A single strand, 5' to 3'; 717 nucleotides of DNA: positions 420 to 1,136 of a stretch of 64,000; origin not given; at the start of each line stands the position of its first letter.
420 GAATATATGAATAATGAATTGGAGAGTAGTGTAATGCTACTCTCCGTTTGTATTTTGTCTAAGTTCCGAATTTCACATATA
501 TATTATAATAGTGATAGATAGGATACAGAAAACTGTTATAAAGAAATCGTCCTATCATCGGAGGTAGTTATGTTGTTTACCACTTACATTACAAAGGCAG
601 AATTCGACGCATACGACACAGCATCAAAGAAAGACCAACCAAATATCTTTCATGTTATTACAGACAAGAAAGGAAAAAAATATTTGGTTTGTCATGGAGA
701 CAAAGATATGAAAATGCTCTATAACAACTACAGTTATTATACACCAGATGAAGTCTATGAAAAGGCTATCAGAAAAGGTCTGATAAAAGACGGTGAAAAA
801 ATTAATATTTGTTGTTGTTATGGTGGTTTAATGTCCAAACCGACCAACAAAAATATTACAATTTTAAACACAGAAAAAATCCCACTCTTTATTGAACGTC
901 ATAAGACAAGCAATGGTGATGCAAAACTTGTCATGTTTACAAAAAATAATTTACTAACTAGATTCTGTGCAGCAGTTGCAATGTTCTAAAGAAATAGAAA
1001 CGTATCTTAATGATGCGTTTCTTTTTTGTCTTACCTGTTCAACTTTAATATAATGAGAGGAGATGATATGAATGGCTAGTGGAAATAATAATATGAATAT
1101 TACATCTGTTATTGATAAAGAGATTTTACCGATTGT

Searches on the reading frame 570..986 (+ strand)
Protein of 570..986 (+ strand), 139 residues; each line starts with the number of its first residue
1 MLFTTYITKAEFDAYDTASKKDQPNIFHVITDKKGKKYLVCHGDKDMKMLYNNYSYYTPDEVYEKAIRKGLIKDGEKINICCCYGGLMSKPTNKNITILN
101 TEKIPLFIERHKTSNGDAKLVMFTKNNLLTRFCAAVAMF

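Call 20: search_protein_families(library=pfam, proteins=[window:570-986:+], max_evalue=0.1)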
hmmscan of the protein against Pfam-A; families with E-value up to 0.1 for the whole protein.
window:570-986:+ (139 aa): 0 families

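Call 21: search_protein_families(library=phrogs, proteins=[window:570-986:+], max_evalue=0.1)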
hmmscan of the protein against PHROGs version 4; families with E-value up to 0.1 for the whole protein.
window:570-986:+ (139 aa): 2 families
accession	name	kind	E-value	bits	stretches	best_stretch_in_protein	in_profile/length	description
phrog_107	-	DNA, RNA and nucleotide metabolism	0.019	15.1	1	34-61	242-268/542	exonuclease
phrog_34747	-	unknown function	0.073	14.3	1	40-80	36-72/148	-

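Call 47: find_homologous_proteins(query=window:570-986:+, max_evalue=0.001)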
Query window:570-986:+ (139 aa): 4 proteins with E <= 0.001 among 7 candidates.
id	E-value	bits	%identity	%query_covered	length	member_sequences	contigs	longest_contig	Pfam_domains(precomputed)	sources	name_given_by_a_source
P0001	1.4e-87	308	99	100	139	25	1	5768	-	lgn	-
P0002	2.0e-74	266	82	100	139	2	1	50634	-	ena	-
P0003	8.8e-67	241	74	100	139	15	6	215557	-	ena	-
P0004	1.4e-46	176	59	99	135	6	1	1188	-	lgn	-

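Call 49: find_encoding_contigs(protein=P0003, flank=3000, max_places=6)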
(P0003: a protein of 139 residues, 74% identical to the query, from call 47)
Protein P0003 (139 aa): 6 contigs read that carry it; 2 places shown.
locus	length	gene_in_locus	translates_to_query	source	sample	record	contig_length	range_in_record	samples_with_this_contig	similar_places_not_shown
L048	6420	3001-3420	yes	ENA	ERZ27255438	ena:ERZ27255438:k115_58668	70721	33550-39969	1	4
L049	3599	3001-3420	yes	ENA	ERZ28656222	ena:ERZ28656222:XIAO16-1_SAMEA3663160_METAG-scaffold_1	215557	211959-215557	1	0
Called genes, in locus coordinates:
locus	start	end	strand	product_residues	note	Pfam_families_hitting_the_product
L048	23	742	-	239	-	-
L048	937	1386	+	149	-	-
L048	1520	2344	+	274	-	PF03420:Peptidase_S77 (weak)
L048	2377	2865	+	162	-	-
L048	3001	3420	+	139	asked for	-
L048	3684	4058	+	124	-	-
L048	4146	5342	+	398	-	-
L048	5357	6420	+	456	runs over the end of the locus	-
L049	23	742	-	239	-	-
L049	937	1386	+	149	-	-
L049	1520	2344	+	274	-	PF03420:Peptidase_S77 (weak)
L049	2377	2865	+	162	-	-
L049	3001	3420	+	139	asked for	-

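Call 50: find_encoding_contigs(protein=P0002, flank=3000, max_places=3)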
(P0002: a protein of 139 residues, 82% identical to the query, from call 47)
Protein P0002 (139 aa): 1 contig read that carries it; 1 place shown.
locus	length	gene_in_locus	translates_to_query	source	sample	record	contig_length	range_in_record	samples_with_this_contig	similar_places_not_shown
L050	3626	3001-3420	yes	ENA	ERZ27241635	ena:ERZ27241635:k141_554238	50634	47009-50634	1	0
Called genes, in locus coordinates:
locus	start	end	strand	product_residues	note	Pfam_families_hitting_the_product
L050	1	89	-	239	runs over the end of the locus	-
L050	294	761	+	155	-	-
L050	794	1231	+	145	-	-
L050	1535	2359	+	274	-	PF03420:Peptidase_S77 (weak)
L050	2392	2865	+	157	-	-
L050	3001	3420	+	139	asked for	-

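Call 78: predict_structure(alignment_id=A5)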
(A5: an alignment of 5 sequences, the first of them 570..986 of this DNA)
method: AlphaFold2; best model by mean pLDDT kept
length: 139 residues; sequences in the alignment: 5
mean_pLDDT: 76.1   pTM: 0.69
mean pLDDT of the five models: 76.1, 74.2, 58.7, 57.7, 43.0
residues with pLDDT >= 90: 14; 70-90: 89; 50-70: 26; < 50: 10
segments of 3 or more residues with pLDDT < 50: 47-54
pLDDT, mean of each block of 10 residues (from residue 1): 86 77 65 88 52 61 86 90 64 86 74 84 76 77
secondary structure, 60 per line:
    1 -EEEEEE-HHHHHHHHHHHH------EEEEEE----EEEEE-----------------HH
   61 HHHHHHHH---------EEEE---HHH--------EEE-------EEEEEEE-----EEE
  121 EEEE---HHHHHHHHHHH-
elements in order: E2-7 H9-20 E27-32 E37-41 H59-68 E78-81 E96-98 E106-112 E118-124 H128-138

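Call 96: search_protein_families(library=padloc, proteins=[window:570-986:+], max_evalue=0.1)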
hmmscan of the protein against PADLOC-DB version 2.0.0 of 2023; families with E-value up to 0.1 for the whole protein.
window:570-986:+ (139 aa): 0 families

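Call 98: fold_search(model_id=the predicted structure, library=viral)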
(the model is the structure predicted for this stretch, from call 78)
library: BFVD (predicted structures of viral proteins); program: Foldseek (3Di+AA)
matches with E <= 10: 488; with E <= 0.001: 0
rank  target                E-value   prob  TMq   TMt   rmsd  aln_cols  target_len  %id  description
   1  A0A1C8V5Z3            1.1e-01  0.11  0.22  0.15  14.9       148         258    9  ScoMcrA-like SRA domain-containing protein [Haloarcula hispanica pleomorphic virus 3]
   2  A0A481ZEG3            1.7e-01  0.11  0.23  0.18  11.8       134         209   14  DNA-directed RNA polymerase subunit 5 [Pithovirus LCPAC406]
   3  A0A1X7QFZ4            2.4e-01  0.16  0.28  0.08   7.7       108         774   11  (no name in the UniProt tables at hand)
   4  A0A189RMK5            2.5e-01  0.11  0.23  0.05  10.2       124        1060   12  Outer capsid protein VP2 [African horse sickness virus 4]
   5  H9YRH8                3.7e-01  0.06  0.16  0.21  15.9       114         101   13  (no name in the UniProt tables at hand)
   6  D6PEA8                4.2e-01  0.12  0.17  0.33   5.4        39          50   13  (no name in the UniProt tables at hand)
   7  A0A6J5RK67            4.8e-01  0.11  0.19  0.07   6.9        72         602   11  HNHc domain containing protein [uncultured Caudovirales phage]
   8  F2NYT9                4.8e-01  0.08  0.25  0.22   8.7       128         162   12  Complete DpAV4 genome [Diadromus pulchellus ascovirus 4a]
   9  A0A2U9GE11            4.8e-01  0.06  0.22  0.07  10.5       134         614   13  Wsv442 [White spot syndrome virus]
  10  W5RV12                4.8e-01  0.04  0.13  0.10  25.4        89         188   18  Uncharacterized protein [Staphylococcus phage vB_SepS_SEP9]
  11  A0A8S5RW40            5.1e-01  0.06  0.15  0.10  11.8        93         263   17  Uncharacterized protein [Siphoviridae sp. ctHip2]
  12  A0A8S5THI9            5.1e-01  0.03  0.16  0.10  17.0       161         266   10  Uncharacterized protein [Myoviridae sp. ctMnh10]
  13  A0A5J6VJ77            5.5e-01  0.05  0.18  0.15  17.0       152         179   12  Uncharacterized protein [Megaviridae environmental sample]
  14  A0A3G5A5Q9            5.8e-01  0.06  0.16  0.15  11.1        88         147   15  Uncharacterized protein [Hyperionvirus sp.]
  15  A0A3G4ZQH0            6.6e-01  0.10  0.24  0.12   8.1       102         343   13  Uncharacterized protein [Terrestrivirus sp.]
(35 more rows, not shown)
